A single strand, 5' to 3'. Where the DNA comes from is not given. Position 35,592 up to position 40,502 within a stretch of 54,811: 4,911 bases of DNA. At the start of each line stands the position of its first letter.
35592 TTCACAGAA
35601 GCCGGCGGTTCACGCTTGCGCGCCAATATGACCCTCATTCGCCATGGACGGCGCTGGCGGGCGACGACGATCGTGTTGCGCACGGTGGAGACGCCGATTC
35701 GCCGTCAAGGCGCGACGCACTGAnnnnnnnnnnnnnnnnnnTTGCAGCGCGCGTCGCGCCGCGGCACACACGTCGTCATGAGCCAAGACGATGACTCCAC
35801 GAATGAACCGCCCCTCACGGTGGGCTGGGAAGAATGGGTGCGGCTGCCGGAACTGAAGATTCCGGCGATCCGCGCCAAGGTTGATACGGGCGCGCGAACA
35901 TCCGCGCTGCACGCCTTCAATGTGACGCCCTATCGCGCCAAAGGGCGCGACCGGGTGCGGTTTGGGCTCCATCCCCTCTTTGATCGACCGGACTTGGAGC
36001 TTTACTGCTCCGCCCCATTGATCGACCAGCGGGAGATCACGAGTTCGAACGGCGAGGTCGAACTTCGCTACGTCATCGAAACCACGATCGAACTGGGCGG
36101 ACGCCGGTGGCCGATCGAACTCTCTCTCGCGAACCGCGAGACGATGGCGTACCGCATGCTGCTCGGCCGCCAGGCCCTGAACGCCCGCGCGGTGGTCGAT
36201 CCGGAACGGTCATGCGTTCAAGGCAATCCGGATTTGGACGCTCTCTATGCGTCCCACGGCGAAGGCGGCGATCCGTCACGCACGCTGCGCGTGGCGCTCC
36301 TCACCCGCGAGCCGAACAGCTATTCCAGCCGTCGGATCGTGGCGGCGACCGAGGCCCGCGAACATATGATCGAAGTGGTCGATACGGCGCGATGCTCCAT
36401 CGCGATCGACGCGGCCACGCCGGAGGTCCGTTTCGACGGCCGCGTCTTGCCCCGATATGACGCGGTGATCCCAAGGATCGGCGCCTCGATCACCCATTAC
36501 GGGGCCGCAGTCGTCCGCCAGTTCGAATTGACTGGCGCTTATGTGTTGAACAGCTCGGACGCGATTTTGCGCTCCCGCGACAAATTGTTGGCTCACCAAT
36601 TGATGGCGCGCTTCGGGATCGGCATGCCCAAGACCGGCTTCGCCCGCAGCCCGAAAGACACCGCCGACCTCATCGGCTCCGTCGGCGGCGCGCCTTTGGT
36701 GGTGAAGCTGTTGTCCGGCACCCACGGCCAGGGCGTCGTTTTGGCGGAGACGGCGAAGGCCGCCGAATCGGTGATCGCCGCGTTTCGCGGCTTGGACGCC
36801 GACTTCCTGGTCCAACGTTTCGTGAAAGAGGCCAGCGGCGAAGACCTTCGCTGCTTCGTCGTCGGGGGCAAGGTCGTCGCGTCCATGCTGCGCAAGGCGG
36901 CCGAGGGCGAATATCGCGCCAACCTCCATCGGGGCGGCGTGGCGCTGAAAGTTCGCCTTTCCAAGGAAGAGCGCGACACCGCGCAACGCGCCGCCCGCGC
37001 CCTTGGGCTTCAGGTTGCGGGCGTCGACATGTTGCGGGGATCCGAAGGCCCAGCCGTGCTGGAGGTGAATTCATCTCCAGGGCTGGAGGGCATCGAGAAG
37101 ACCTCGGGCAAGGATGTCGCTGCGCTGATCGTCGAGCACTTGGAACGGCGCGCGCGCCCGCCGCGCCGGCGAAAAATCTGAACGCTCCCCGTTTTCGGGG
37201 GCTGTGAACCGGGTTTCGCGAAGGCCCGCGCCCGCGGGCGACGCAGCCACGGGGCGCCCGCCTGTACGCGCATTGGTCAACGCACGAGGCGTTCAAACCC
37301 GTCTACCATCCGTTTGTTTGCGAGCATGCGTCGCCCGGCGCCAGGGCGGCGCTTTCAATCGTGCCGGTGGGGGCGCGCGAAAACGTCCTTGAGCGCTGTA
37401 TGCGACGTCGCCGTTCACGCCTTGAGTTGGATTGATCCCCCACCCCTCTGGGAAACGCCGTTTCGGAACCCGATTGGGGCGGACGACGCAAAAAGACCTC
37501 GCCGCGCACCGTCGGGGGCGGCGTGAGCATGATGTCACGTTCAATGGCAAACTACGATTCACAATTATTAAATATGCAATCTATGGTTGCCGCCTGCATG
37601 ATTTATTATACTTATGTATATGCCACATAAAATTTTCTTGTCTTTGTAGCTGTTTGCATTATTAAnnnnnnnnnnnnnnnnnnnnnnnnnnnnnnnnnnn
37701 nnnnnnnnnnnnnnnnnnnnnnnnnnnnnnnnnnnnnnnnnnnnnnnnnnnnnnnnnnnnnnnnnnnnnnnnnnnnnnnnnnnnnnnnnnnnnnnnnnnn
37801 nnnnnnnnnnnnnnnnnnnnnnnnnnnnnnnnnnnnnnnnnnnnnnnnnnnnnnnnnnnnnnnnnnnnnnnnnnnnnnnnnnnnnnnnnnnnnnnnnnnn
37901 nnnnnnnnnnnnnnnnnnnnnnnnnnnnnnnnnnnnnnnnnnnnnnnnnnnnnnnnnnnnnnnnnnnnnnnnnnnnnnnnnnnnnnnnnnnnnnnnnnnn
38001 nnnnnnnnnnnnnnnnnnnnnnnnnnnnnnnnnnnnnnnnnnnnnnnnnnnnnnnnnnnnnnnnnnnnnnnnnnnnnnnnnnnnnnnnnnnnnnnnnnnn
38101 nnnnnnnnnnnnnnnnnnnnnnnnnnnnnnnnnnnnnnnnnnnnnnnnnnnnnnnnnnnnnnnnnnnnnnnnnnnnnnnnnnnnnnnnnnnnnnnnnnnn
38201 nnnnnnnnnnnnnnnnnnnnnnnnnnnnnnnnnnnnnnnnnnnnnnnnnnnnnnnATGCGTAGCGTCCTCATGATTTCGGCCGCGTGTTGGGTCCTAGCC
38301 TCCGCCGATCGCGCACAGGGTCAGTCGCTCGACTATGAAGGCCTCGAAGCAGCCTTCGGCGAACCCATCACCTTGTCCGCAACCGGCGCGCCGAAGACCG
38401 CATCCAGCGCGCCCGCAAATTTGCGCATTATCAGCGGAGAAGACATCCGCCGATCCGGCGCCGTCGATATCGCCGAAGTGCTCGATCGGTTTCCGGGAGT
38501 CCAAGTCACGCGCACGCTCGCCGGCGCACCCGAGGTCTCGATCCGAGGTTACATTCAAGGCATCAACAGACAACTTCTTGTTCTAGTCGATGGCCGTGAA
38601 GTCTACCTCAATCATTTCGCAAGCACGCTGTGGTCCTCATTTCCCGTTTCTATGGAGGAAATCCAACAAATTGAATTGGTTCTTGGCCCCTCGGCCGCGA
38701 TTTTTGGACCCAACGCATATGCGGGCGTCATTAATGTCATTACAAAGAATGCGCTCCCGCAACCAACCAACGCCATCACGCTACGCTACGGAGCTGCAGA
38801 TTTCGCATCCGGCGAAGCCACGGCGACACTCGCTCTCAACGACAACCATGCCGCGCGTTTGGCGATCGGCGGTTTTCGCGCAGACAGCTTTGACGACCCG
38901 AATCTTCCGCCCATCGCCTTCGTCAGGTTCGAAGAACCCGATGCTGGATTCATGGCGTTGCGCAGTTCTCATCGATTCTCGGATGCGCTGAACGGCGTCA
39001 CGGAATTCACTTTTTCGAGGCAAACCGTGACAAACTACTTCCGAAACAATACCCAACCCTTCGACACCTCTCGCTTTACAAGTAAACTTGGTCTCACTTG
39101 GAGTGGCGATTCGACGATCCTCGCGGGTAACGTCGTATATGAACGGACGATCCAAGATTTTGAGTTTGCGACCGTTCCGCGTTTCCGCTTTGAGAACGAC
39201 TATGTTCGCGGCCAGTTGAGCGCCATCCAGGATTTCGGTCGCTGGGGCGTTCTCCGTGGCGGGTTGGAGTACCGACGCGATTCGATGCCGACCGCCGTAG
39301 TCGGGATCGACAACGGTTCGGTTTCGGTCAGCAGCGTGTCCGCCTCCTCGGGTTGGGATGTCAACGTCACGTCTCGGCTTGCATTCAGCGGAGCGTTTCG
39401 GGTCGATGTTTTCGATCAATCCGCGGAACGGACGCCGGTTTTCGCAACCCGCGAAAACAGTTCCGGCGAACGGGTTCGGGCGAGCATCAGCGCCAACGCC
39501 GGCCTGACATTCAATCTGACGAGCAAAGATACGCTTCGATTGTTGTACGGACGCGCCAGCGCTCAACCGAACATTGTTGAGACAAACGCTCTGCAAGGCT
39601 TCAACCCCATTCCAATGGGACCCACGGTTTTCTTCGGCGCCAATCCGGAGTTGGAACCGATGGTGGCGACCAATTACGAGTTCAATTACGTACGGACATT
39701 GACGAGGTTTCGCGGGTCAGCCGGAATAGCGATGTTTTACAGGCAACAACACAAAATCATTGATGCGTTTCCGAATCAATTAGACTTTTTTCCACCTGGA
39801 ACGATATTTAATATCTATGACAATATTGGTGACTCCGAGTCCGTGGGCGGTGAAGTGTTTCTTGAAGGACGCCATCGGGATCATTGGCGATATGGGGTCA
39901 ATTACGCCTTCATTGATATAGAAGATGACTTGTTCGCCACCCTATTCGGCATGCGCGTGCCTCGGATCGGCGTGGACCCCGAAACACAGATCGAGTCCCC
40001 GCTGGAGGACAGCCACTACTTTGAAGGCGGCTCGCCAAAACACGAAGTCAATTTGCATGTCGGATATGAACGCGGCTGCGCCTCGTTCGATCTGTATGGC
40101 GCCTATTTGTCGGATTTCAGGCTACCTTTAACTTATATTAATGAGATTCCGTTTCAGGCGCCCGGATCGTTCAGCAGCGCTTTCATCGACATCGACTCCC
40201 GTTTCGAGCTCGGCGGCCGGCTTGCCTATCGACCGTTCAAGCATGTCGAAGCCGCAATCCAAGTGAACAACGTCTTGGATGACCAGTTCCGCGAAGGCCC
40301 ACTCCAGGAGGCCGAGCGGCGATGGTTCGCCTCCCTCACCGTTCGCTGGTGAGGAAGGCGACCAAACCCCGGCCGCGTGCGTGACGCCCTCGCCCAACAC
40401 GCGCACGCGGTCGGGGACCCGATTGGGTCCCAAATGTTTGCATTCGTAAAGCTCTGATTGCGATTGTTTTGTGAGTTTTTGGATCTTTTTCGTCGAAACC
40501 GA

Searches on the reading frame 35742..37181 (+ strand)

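Call 15: search_protein_families(library=ncbifam, proteins=[window:35742-37181:+], max_evalue=0.00001)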
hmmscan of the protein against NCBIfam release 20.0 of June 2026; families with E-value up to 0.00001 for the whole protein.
window:35742-37181:+ (479 aa): 20 families
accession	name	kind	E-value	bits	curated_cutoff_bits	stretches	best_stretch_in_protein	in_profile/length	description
NF007764.0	PRK10446.1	equivalog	2.6e-115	384.8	331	1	183-473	2-292/300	30S ribosomal protein S6--L-glutamate ligase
TIGR00768.1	rimK_fam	subfamily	1.9e-73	247.2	143.4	1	184-466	2-275/276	RimK family alpha-L-glutamate ligase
NF040720.1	MptN_Meth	equivalog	2.1e-43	148.5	350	1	185-467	3-290/291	tetrahydromethanopterin:alpha-L-glutamate ligase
NF052261.1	Asp_endo_RimB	equivalog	6.1e-38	129.9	200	1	25-164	8-147/148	retropepsin-like aspartic endopeptidase RimB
TIGR02144.1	LysX_arch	equivalog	1.5e-33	116.1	275.6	1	230-469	37-277/281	lysine biosynthesis protein LysX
TIGR04356.1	grasp_GAK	hypoth_equivalog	2.5e-26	92.5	300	1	190-467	7-283/287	GAK system ATP-grasp enzyme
NF003573.0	PRK05246.1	equivalog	1.2e-22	80.1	272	1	260-471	104-313/316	glutathione synthase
NF010623.0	PRK14016.1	subfamily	2e-21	75.9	877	2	278-386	212-317/871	cyanophycin synthetase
TIGR02068.2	cya_phycin_syn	equivalog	1.2e-19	69.9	850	2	278-387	211-317/862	cyanophycin synthetase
NF009110.0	PRK12458.1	subfamily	5e-19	68.5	408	1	257-471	112-331/349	glutathione synthetase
TIGR04443.1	F420_CofF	equivalog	4.8e-18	65.2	300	1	249-467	61-278/283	coenzyme gamma-F420-2:alpha-L-glutamate ligase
TIGR01380.1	glut_syn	equivalog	1.9e-16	60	299.05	1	258-469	101-310/312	glutathione synthase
NF052264.1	retropep_RloA3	equivalog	5e-15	55.6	210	1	20-157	15-152/159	retropepsin-like aspartic peptidase RloA3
TIGR03103.1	trio_acet_GNAT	equivalog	1.5e-14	53.4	569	1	269-387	286-400/547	N-acetylglutaminylglutamine synthetase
NF052263.1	retropep_RloA2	exception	8.9e-13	48.1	250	1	25-164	22-169/170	retropepsin-like aspartic peptidase RloA2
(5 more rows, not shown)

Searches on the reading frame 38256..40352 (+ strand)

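Call 15: search_protein_families(library=ncbifam, proteins=[window:38256-40352:+], max_evalue=0.00001)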
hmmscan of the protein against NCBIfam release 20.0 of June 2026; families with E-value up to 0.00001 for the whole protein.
window:38256-40352:+ (698 aa): 21 families
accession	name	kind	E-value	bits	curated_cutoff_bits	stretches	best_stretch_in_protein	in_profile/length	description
NF053590.1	TonB_dep_TOL0244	equivalog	6.4e-35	120.8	645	1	45-179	21-155/604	TOL_0244 family TonB-dependent receptor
TIGR01785.1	TonB-hemin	subfamily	1.3e-21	76.8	316.85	1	36-166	2-131/677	TonB-dependent heme/hemoglobin receptor family protein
TIGR01783.1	TonB-siderophor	subfamily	1.6e-21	76.6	223.5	1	53-214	3-160/649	TonB-dependent siderophore receptor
TIGR01779.1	TonB-B12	equivalog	1.9e-20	73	599.7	1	39-250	32-241/614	TonB-dependent vitamin B12 receptor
NF007926.1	PRK10641.1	equivalog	4.9e-18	65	836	1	43-275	35-268/617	TonB-dependent vitamin B12 receptor BtuB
TIGR01786.1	TonB-hemlactrns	subfamily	5.8e-16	58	323.75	1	38-166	3-136/719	TonB-dependent hemoglobin/transferrin/lactoferrin family receptor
NF010010.0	PRK13483.1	equivalog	1.4e-14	53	927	1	33-166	31-165/660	ligand-gated channel protein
NF010011.0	PRK13484.1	equivalog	1.8e-13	49.6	1197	1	38-166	33-161/682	IreA family TonB-dependent siderophore receptor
NF007478.2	PRK10064.1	equivalog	3.2e-13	48.8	745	1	38-166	33-160/663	catecholate siderophore receptor CirA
NF050067.1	TonBEntbctnRecCfrA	equivalog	1.1e-12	47.2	1200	1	39-166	30-160/698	TonB-dependent ferric enterobactin receptor CfrA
NF010038.0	PRK13513.1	equivalog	1.5e-12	46.9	942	1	36-166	36-167/659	ligand-gated channel protein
TIGR01782.1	TonB-Xanth-Caul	subfamily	4.1e-11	41.9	310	1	59-187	30-158/868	TonB-dependent receptor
NF010012.0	PRK13486.1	equivalog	1.5e-10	40.1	924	1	38-166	28-160/696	TonB-dependent receptor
NF041676.1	FecA_OM_dicitr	equivalog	1.7e-10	39.6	1100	1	58-171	138-255/773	TonB-dependent Fe(3+) dicitrate receptor FecA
NF049947.1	TonB_dep_PCPU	exception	4.8e-10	38.3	800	1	54-192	52-194/685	TonB-dependent receptor, PCPU motif-type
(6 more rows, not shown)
